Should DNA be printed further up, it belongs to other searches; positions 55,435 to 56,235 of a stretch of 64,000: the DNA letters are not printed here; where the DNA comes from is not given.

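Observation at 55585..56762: Bona fide SET-domain lysine methyltransferase next to a standalone ClpP-like peptidase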

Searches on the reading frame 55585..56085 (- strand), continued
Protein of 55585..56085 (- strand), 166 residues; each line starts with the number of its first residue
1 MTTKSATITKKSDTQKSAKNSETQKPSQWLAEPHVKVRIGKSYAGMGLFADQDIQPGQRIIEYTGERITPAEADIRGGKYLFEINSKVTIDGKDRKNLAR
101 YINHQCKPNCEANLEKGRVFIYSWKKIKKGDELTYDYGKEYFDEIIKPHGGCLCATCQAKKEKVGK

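Call 24: find_related_loci(query=A1, collection=genome_contigs, flank=8000)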
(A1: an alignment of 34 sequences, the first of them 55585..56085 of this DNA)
Query A1 (166 aa) in genome_contigs; peptide patterns used: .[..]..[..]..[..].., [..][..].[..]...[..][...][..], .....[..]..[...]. (x = any residue, [..] = any of these).
600 stretches matched a pattern (row limit reached: there are more); 583 encode a relative of the query (tblastn E <= 1e-3); the best 80 are kept; 80 distinct loci.
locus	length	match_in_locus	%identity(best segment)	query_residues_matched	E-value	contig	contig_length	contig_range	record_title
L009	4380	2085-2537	64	14-163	2e-64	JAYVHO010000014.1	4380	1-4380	MAG: bacterium isolate GL49_Down_metabinner_19 GL49_Down_metabinner_19_13, whole genome shotgun sequence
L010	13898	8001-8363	61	42-163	1e-49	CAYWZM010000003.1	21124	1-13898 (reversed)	MAG TPA_asm: uncultured Candidatus Saccharibacteria bacterium isolate SRP135725_co1_187 genome assembly, contig: NODE_31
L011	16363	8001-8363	61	36-157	1e-48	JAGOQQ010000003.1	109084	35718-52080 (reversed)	MAG: Candidatus Paceibacterota bacterium isolate Gw_Bodden_bin_112 Gw_Bodden_220_length_109084_cov_18.265619, whole geno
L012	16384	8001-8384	62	36-164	9e-48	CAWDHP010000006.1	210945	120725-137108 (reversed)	MAG: uncultured bacterium isolate MFD04716.bin.1.355 genome assembly, contig: contig_65613, whole genome shotgun sequenc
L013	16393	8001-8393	57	26-159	2e-46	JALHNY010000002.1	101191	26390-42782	MAG: Candidatus Paceibacterota bacterium isolate Bin_78_2_sub c_000000001287, whole genome shotgun sequence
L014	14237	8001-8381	63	36-161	3e-46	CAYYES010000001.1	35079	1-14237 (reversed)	MAG TPA_asm: uncultured Candidatus Saccharibacteria bacterium isolate SRP135725_co1_1 genome assembly, contig: NODE_1267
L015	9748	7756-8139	58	33-161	2e-45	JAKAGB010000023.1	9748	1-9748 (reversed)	MAG: bacterium isolate WY2.bin141 NODE_11586_length_9748_cov_3.500052, whole genome shotgun sequence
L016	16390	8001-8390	57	37-163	1e-45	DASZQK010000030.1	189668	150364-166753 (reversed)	MAG TPA_asm: Caulobacterales bacterium isolate SMAG_U5995 k141_653256, whole genome shotgun sequence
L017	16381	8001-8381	58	37-164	3e-44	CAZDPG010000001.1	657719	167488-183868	MAG TPA_asm: uncultured Candidatus Saccharibacteria bacterium isolate SRP062349_co2_30 genome assembly, contig: NODE_5_l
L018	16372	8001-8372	58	37-159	1e-44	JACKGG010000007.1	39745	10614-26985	MAG: Candidatus Nomurabacteria bacterium isolate HK-STAS-PATE-28 HK-STAS-PATE-28_7, whole genome shotgun sequence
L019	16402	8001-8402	55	30-162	9e-45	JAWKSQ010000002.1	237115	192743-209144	MAG: Candidatus Paceibacterota bacterium isolate AC1.72 AC1.72.fa-2, whole genome shotgun sequence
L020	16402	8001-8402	53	19-161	3e-44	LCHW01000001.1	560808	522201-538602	MAG: Candidatus Wolfebacteria bacterium GW2011_GWE2_44_13 UW32_C0001, whole genome shotgun sequence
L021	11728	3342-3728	55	32-160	8e-44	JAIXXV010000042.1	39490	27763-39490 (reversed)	MAG: bacterium isolate D4_MAG_00069 pond_D4_MAG_00069_000000000006, whole genome shotgun sequence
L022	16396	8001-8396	55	30-160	5e-44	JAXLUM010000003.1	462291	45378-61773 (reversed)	MAG: Chitinophagales bacterium isolate STL-BAC30 C1.107.fa-3, whole genome shotgun sequence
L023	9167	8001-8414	54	14-158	2e-43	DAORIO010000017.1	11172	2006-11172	MAG TPA_asm: Candidatus Paceibacterota bacterium isolate AMR_MDS_5575 NODE_999_length_11172_cov_5.803904, whole genome s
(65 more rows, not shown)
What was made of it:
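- Closest known: Secreted SET effectors NUE, RomA/LegAS4, BtSET and BaSET. Different: The family occurs in free-living bacteria (call 24).
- Close family members at 47-55% identity occur in cultured free-living Microvirga and in Caulobacterales, Xanthobacteraceae and Chitinophagales (call 24).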

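Call 44: predict_structure(alignment_id=A1)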
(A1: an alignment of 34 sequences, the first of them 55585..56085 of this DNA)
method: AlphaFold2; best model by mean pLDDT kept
length: 166 residues; sequences in the alignment: 34
mean_pLDDT: 85.8   pTM: 0.73
mean pLDDT of the five models: 85.8, 85.2, 84.4, 83.1, 81.5
residues with pLDDT >= 90: 102; 70-90: 33; 50-70: 25; < 50: 6
segments of 3 or more residues with pLDDT < 50: 24-29
pLDDT, mean of each block of 10 residues (from residue 1): 64 59 47 87 94 97 94 87 90 92 96 93 97 94 89 92 82
secondary structure, 60 per line:
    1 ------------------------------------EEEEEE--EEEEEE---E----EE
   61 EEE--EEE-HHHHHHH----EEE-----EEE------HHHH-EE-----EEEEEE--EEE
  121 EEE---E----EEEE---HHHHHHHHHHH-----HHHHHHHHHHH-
elements in order: E37-42 E45-50 E59-63 E66-68 H70-76 E81-83 E89-91 H98-101 E110-115 E118-123 E132-135 H139-149 H155-165
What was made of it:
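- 55981..56085 (-): Codons 1-35 of SET: a disordered, basic Lys/Ser/Thr-rich N-terminal tail found only in the closest relatives. pLDDT is 47-64 over residues 1-30 (call 44).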

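Call 46: fold_search(model_id=the predicted structure, library=pdb)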
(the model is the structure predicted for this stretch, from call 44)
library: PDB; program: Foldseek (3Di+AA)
matches with E <= 10: 596; with E <= 0.001: 369
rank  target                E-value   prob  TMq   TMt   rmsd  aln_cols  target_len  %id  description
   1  4z4p                  6.3e-10  1.00  0.58  0.60   4.1       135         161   35  Structure of the MLL4 SET Domain (released 2015-09-09)
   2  7u5v_A                7.0e-10  1.00  0.56  0.73   2.3       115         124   36  Crystal structure of the Mixed Lineage Leukaemia (MLL1) SET Domain with the cofactor product S-Adenosylhomocysteine an (released 2023-09-27)
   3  6u9n_B                7.5e-10  1.00  0.52  0.58   3.8       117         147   35  MLL1 SET N3861I/Q3867L bound to inhibitor 14 (TC-5139) (released 2020-07-01)
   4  2w5z_A                8.8e-10  1.00  0.57  0.53   2.2       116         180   35  Ternary Complex of the Mixed Lineage Leukaemia (MLL1) SET Domain with the cofactor product S-Adenosylhomocysteine and  (released 2009-02-10)
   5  6u9m_A                9.8e-10  1.00  0.53  0.59   4.7       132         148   32  MLL1 SET N3861I/Q3867L bound to inhibitor 16 (TC-5109) (released 2020-07-01)
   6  6u9k_A                1.1e-09  1.00  0.53  0.59   4.8       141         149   32  MLL1 SET N3861I/Q3867L bound to inhibitor 18 (TC-5153) (released 2020-07-01)
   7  6u9n_A                1.2e-09  1.00  0.50  0.56   3.7       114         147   36  MLL1 SET N3861I/Q3867L bound to inhibitor 14 (TC-5139) (released 2020-07-01)
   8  7w6a_C                1.2e-09  1.00  0.54  0.57   3.1       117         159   35  Crystal structure of the MLL1 (N3861I/Q3867L/C3882SS)-RBBP5-ASH2L complex (released 2022-09-07)
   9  7w67_C                1.3e-09  1.00  0.56  0.59   2.3       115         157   36  The crystal structure of MLL1 (N3861I/Q3867L/C3882SS)-RBBP5-ASH2L in complex with H3K4me0 peptide (released 2022-09-07)
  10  6u9k_B                1.5e-09  1.00  0.52  0.57   4.0       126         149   34  MLL1 SET N3861I/Q3867L bound to inhibitor 18 (TC-5153) (released 2020-07-01)
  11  7w6j_C                2.8e-09  1.00  0.56  0.59   2.3       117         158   35  The crystal structure of MLL1 (N3861I/Q3867L/C3882SS)-RBBP5-ASH2L in complex with H3K4me2 peptide (released 2022-09-07)
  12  2w5y                  3.0e-09  1.00  0.57  0.56   2.2       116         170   35  Binary Complex of the Mixed Lineage Leukaemia (MLL1) SET Domain with the cofactor product S-Adenosylhomocysteine. (released 2009-02-10)
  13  5f5e                  3.0e-09  1.00  0.50  0.56   4.0       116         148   36  The Crystal Structure of MLL1 SET domain with N3816I/Q3867L mutation (released 2016-02-24)
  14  7w6l_E                3.2e-09  1.00  0.58  0.64   3.7       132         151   34  The crystal structure of MLL3-RBBP5-ASH2L in complex with H3K4me0 peptide (released 2022-09-07)
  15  5f6l_A                3.3e-09  1.00  0.56  0.61   4.4       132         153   33  The crystal structure of MLL1 (N3861I/Q3867L) in complex with RbBP5 and Ash2L (released 2016-02-24)
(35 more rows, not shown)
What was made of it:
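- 55585..56085 (-): SET-domain protein-lysine methyltransferase CDS (166 aa): SET core plus a short post-SET Cys cluster (C106, C152, C154, C157). AF2 pLDDT 85.8, and the Foldseek top hits are MLL4, MLL1, COMPASS and G9a SET domains (calls 44, 46).
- On SET-domain protein-lysine methyltransferases (PF00856): Foldseek probability is 1.00 to MLL4, MLL1, COMPASS and G9a SET structures (calls 44, 46).
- The SET core of the model is confident and matches MLL and G9a SET domains at 33-36% identity (calls 44, 46).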

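Call 51: search_protein_families(library=pfam, proteins=[L008:888-2075:+, L008:2668-2946:+, L001:867-1676:+], max_evalue=0.01)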
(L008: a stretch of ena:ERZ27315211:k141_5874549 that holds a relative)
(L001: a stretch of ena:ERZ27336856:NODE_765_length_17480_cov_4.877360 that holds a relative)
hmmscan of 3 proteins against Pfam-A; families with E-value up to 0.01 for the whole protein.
L008:888-2075:+ (395 aa): 2 families
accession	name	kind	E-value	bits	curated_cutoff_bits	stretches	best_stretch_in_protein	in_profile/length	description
PF00675.25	Peptidase_M16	-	6e-08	33.2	22.3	1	11-120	9-119/149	Insulinase (Peptidase family M16)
PF05193.26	Peptidase_M16_C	-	7.5e-06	26.4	23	1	162-270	1-129/181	Peptidase M16 inactive domain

L008:2668-2946:+ (92 aa): 0 families

L001:867-1676:+ (269 aa): 0 families

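Call 70: search_protein_families(library=padloc, proteins=[window:55585-56085:-, L008:888-2075:+, L008:206-802:+], max_evalue=0.01)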
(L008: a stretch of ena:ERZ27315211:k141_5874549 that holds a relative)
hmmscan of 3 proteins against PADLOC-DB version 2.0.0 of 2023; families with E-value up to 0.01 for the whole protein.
window:55585-56085:- (166 aa): 0 families

L008:888-2075:+ (395 aa): 0 families

L008:206-802:+ (198 aa): 0 families
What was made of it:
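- Tried and rejected: No PADLOC hits (call 70).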
